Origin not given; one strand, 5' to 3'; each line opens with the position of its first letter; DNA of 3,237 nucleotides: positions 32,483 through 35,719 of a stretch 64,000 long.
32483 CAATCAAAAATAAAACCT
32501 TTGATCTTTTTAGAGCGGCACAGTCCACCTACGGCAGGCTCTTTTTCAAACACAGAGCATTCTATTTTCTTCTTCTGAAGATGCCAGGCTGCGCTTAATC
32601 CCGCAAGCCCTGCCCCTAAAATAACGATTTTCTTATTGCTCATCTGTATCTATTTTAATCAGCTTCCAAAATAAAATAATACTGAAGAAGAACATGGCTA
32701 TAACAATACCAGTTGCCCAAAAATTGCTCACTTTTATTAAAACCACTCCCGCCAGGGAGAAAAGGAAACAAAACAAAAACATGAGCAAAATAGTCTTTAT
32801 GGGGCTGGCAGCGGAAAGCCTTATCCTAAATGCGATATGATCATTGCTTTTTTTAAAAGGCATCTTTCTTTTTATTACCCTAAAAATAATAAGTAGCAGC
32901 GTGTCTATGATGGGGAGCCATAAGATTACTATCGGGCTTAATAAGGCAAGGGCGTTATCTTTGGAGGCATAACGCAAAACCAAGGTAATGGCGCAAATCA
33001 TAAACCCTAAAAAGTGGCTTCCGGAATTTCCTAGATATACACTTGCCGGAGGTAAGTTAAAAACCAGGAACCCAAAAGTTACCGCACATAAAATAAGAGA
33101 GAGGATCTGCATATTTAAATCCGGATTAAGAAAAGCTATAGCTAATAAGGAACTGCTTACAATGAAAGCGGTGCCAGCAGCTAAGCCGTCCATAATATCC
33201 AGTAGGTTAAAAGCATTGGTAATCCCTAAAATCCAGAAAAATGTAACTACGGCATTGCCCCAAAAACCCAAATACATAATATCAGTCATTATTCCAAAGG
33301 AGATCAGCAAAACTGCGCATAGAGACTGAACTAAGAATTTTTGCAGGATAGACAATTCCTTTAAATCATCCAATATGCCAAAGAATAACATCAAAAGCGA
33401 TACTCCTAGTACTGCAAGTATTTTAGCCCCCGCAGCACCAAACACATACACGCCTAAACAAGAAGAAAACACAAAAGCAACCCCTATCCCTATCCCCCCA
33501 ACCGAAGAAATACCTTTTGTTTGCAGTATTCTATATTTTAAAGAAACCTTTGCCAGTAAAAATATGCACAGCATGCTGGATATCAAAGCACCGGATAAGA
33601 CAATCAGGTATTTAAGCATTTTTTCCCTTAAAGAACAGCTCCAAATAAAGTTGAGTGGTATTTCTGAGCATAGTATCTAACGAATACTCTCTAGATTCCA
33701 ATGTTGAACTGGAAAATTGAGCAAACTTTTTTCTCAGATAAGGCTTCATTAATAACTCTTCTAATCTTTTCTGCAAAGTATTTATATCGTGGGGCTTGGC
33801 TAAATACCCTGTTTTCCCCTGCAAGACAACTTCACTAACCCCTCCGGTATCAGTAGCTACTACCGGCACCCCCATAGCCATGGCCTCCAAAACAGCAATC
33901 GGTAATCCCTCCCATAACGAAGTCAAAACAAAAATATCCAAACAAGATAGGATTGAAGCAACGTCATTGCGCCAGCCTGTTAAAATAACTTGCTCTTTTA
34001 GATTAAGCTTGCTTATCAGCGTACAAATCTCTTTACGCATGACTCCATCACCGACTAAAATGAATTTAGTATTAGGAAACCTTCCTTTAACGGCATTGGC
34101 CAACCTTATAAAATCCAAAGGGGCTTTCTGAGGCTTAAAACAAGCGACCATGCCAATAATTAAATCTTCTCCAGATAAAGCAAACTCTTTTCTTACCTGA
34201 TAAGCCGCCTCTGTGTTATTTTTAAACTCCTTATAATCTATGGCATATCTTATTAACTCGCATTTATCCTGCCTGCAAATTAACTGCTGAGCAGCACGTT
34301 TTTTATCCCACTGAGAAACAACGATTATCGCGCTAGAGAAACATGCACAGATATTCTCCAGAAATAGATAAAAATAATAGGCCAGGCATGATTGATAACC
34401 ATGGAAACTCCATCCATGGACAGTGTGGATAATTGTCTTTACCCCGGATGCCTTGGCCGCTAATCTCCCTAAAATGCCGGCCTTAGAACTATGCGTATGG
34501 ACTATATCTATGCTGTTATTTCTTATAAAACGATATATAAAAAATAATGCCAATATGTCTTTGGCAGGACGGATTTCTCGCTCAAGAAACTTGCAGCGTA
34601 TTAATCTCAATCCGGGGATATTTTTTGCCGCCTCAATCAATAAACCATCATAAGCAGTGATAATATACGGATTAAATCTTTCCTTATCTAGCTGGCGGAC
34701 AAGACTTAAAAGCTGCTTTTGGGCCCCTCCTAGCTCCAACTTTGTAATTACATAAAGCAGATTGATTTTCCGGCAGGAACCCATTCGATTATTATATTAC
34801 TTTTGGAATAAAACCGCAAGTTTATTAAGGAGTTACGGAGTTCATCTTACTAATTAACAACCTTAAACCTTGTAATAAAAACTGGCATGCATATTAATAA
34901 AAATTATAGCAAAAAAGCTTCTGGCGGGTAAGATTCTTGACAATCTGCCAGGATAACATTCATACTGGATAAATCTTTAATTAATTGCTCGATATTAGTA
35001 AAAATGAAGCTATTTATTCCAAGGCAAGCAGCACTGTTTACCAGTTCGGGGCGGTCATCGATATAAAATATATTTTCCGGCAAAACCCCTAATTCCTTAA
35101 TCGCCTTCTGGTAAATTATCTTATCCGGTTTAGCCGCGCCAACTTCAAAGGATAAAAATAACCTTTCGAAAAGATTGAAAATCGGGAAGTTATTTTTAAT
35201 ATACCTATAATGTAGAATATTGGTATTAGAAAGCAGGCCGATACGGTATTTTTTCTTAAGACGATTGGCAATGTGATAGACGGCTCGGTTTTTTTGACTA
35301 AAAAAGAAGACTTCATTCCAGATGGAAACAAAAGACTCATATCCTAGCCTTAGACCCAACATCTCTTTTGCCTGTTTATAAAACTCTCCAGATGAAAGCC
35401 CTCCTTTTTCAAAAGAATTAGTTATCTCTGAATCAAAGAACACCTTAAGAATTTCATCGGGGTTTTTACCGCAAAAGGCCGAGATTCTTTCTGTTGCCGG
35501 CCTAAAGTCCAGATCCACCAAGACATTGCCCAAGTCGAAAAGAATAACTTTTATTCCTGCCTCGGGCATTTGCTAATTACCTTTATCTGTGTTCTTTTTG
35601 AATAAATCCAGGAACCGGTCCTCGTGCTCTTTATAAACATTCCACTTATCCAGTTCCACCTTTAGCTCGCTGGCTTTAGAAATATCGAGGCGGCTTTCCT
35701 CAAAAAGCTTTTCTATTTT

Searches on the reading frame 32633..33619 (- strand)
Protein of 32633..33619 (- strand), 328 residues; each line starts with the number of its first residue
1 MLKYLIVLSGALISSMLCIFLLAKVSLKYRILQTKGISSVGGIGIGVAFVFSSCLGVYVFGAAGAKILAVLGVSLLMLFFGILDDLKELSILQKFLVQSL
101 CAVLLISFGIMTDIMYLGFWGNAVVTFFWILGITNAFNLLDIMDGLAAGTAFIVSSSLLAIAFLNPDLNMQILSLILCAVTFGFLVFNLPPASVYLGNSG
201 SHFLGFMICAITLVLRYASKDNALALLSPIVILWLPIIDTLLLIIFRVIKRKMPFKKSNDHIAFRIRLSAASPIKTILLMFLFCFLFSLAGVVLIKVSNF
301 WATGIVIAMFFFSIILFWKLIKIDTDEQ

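Call 64: search_protein_families(library=pfam, proteins=[window:32633-33619:-], max_evalue=0.000001)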
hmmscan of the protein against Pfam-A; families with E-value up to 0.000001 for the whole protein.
window:32633-33619:- (328 aa): 1 family
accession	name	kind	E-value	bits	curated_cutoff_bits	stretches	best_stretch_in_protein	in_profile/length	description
PF00953.26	Glycos_transf_4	-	1.6e-31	109.9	27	1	68-214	2-158/160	Glycosyl transferase family 4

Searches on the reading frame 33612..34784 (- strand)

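Call 64: search_protein_families(library=pfam, proteins=[window:33612-34784:-], max_evalue=0.000001)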
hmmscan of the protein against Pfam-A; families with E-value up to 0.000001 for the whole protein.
window:33612-34784:- (390 aa): 5 families
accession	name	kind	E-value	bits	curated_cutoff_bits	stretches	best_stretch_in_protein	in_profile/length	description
PF00534.26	Glycos_transf_1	-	5.6e-39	133.9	26.4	1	198-356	6-167/172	Glycosyl transferases group 1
PF13692.12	Glyco_trans_1_4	-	2.1e-33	116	27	1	209-345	3-140/142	Glycosyl transferases group 1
PF13439.12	Glyco_transf_4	-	5.2e-21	75.8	28.5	1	19-183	2-167/170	Glycosyltransferase Family 4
PF13579.12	Glyco_trans_4_4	-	1e-16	62.1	29.7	1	19-180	1-157/158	Glycosyl transferase 4-like domain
PF13477.12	Glyco_trans_4_2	-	1.1e-10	42.3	23.4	1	30-154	18-136/139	Glycosyl transferase 4-like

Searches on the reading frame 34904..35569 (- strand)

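Call 64: search_protein_families(library=pfam, proteins=[window:34904-35569:-], max_evalue=0.000001)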
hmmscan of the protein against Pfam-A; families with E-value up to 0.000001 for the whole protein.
window:34904-35569:- (221 aa): 2 families
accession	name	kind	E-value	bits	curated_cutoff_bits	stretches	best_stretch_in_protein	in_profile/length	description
PF00702.32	Hydrolase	-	1.5e-13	52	26.4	1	6-175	1-182/191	haloacid dehalogenase-like hydrolase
PF13419.12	HAD_2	-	5e-09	37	23.8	1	57-188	60-176/178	Haloacid dehalogenase-like hydrolase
